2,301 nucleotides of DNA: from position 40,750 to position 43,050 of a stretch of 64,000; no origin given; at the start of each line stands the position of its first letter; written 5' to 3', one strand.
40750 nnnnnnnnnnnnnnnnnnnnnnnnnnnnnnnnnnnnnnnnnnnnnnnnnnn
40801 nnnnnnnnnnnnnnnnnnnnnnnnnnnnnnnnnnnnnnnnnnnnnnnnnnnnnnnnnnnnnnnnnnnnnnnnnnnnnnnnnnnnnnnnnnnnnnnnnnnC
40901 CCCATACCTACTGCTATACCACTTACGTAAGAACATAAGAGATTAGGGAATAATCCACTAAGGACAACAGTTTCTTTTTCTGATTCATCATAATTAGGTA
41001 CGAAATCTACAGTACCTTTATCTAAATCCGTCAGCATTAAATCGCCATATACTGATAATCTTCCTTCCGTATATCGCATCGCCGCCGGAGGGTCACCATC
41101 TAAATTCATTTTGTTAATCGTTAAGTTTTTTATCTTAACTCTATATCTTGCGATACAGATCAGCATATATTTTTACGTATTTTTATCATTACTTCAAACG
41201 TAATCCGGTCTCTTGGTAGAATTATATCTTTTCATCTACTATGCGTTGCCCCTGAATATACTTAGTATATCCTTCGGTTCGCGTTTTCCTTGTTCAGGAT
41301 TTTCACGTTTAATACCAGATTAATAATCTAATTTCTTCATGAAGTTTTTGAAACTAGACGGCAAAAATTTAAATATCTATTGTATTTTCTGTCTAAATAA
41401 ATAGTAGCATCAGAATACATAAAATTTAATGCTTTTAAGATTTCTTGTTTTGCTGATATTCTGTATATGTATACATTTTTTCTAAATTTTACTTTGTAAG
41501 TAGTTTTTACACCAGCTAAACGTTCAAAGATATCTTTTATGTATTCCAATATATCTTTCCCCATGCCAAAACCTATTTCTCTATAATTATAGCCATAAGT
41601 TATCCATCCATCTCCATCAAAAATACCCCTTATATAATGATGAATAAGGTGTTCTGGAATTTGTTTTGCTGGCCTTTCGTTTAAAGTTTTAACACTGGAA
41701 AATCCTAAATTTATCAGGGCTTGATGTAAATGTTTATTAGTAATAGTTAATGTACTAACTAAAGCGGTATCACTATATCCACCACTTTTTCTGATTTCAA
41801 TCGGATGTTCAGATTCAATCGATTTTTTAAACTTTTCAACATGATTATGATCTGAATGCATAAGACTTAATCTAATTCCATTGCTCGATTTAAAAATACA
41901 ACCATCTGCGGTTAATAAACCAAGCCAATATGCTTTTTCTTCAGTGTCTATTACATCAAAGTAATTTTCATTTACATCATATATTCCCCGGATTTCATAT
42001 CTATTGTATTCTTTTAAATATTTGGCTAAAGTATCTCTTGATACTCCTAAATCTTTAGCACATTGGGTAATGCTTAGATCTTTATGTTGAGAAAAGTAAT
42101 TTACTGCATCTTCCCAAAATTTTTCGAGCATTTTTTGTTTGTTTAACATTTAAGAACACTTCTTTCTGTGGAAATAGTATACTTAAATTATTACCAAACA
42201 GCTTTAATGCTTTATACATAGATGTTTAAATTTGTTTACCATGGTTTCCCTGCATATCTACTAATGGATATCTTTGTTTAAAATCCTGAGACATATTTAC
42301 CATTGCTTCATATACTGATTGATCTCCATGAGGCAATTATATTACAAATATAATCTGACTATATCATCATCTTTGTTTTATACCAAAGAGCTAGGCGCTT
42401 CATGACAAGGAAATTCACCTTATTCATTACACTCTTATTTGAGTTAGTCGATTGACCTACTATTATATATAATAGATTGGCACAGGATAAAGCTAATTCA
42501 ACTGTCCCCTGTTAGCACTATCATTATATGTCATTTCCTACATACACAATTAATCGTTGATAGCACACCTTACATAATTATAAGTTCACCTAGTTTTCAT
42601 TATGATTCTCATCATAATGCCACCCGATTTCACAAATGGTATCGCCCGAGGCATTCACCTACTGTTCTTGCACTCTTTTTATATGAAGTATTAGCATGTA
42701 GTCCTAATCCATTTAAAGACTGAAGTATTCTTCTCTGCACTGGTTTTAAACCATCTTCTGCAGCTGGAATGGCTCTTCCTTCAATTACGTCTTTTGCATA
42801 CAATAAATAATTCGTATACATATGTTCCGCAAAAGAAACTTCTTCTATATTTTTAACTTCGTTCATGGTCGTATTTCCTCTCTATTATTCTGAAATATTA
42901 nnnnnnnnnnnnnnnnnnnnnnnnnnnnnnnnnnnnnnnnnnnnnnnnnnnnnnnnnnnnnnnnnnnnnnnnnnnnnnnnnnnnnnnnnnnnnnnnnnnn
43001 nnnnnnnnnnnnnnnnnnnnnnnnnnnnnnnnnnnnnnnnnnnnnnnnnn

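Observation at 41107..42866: gyrA has two introns flanking a 32-codon micro-exon that encodes the conserved PHGD..QGNFG block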

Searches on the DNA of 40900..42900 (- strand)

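Call 5: search_rna_families(source=window, start=40900, end=42900, threshold=evalue, max_evalue=10, show_alignments=4)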
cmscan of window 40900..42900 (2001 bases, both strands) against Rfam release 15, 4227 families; matches with E-value up to 10: 7.
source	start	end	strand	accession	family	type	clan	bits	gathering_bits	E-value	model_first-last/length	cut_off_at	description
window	42687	42763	-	RF00172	CAESAR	Cis-reg;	-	20.3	45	1.3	1-80/80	no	ctgf/hcs24 CAESAR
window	42176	42217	-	RF00460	U1A_PIE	Cis-reg;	-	18.5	50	1.9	1-74/74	no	U1A polyadenylation inhibition element (PIE)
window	42133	42204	+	RF03692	MIR827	Gene; miRNA;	CL00143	17.2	65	8.4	1-125/125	no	MIR827 microRNA precursor family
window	42563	42620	-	RF01158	SNORD108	Gene; snRNA; snoRNA; CD-box;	-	17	46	7.3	1-71/71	no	Small nucleolar RNA SNORD108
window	42169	42250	-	RF01422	snoR116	Gene; snRNA; snoRNA; CD-box;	-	16.9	47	7.9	1-86/86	no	small nucleolar RNA snoR116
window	42682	42772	+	RF00628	RgsA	Gene; sRNA;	-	14.6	88.4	1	1-194/194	no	RgsA sRNA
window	42806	42865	-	RF02111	IS009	Gene;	-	13.1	117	3.7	1-199/199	no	IS009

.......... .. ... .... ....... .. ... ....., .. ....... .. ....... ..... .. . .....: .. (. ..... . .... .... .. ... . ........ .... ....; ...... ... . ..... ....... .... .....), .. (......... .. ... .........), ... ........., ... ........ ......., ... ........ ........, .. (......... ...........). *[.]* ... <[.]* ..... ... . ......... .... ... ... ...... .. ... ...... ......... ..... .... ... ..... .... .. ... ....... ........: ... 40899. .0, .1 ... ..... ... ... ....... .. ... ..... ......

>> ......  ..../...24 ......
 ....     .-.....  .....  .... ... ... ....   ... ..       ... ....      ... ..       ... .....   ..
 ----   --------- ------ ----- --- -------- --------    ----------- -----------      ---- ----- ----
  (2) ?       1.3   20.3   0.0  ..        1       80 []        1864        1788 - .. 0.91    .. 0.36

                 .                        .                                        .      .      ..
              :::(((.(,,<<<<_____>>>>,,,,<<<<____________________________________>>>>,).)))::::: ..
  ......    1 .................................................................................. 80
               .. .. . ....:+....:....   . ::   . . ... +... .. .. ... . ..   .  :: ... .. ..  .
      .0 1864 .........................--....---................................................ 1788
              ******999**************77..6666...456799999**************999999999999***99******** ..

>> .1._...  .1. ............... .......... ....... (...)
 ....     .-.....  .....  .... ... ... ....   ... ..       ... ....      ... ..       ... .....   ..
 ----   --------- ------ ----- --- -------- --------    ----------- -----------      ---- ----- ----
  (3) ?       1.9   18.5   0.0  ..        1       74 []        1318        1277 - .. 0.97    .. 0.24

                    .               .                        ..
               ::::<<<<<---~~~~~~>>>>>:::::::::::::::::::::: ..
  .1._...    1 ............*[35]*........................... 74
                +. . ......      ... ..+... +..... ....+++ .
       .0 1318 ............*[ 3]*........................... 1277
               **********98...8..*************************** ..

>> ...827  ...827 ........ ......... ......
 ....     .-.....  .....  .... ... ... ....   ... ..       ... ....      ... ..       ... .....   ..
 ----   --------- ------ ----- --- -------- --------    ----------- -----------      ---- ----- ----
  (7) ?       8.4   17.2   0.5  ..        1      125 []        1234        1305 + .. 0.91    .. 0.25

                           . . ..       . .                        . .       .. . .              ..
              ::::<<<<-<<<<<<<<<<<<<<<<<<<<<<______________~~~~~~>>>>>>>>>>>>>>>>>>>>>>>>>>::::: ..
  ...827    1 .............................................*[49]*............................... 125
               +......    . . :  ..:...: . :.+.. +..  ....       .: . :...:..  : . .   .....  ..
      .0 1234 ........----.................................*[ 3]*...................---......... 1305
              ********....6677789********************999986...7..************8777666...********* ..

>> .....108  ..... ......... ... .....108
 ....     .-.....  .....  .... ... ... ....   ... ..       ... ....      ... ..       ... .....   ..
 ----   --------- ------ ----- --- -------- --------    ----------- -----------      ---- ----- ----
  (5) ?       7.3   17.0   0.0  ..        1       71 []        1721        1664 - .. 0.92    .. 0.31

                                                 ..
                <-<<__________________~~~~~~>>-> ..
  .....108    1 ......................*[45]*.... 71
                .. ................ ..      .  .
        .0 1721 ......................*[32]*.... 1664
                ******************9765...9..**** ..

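Call 32: search_dna_similar(query=window:42334-42635:-, collection=phages, mode=distant, max_rows=30, max_evalue=0.001)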
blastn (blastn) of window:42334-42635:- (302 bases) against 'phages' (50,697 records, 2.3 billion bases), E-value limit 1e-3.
No match.

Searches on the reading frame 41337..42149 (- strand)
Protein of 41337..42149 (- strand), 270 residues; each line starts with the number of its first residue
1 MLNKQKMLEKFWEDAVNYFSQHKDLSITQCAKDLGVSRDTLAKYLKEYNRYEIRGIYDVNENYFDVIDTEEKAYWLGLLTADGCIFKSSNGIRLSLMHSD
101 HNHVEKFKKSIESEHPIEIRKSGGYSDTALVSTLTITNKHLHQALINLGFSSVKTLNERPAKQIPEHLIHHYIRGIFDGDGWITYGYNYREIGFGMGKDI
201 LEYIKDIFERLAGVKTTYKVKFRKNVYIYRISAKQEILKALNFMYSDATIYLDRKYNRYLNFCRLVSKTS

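Call 6: search_protein_families(library=pfam, proteins=[window:41337-42149:-])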
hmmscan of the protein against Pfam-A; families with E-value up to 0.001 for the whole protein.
window:41337-42149:- (270 aa): 3 families
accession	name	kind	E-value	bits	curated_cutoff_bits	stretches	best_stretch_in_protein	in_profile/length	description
PF14528.11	LAGLIDADG_3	-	6.3e-10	39.6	22.5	1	172-239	6-76/82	LAGLIDADG-like domain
PF14527.11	LAGLIDADG_WhiA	-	0.00024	21.6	23.2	0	171-246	3-76/93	WhiA LAGLIDADG-like domain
PF13551.12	HTH_29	-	0.00089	19.7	28.1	0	26-58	13-46/64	Winged helix-turn helix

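Call 68: find_encoding_contigs(protein=window:41337-42149:-, flank=3000, max_places=6)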
Protein window:41337-42149:- (270 aa): 3 contigs read that carry it; 3 places shown.
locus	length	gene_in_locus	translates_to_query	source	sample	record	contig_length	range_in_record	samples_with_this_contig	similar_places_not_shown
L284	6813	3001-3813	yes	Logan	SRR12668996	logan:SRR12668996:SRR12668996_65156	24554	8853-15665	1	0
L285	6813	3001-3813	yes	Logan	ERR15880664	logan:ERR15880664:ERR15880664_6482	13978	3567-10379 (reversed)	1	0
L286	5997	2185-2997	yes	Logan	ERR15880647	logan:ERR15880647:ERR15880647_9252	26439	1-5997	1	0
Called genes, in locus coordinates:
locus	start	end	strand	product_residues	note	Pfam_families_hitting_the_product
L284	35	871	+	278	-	PF14528:LAGLIDADG_3 (faint)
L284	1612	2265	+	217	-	PF00436:SSB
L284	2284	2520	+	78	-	PF00521:DNA_topoisoIV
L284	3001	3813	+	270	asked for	PF14528:LAGLIDADG_3 (faint)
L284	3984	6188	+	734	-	PF00521:DNA_topoisoIV, PF03989:DNA_gyraseA_C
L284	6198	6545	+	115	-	-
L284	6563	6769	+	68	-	-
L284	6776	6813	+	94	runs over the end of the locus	-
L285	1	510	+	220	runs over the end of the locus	-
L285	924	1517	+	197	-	PF01751:Toprim, PF00986:DNA_gyraseB_C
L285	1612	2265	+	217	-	PF00436:SSB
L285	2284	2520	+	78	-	PF00521:DNA_topoisoIV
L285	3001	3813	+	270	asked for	PF14528:LAGLIDADG_3 (faint)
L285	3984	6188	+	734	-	PF00521:DNA_topoisoIV, PF03989:DNA_gyraseA_C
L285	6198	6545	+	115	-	-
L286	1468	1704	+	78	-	PF00521:DNA_topoisoIV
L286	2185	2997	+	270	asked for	PF14528:LAGLIDADG_3 (faint)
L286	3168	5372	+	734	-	PF00521:DNA_topoisoIV, PF03989:DNA_gyraseA_C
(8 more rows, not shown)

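Call 69: search_protein_families(library=phrogs, proteins=[window:41337-42149:-])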
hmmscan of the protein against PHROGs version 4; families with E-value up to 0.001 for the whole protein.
window:41337-42149:- (270 aa): 1 family
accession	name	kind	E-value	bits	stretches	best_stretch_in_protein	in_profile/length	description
phrog_4645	-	DNA, RNA and nucleotide metabolism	4.8e-50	171.4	1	20-264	52-305/308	endonuclease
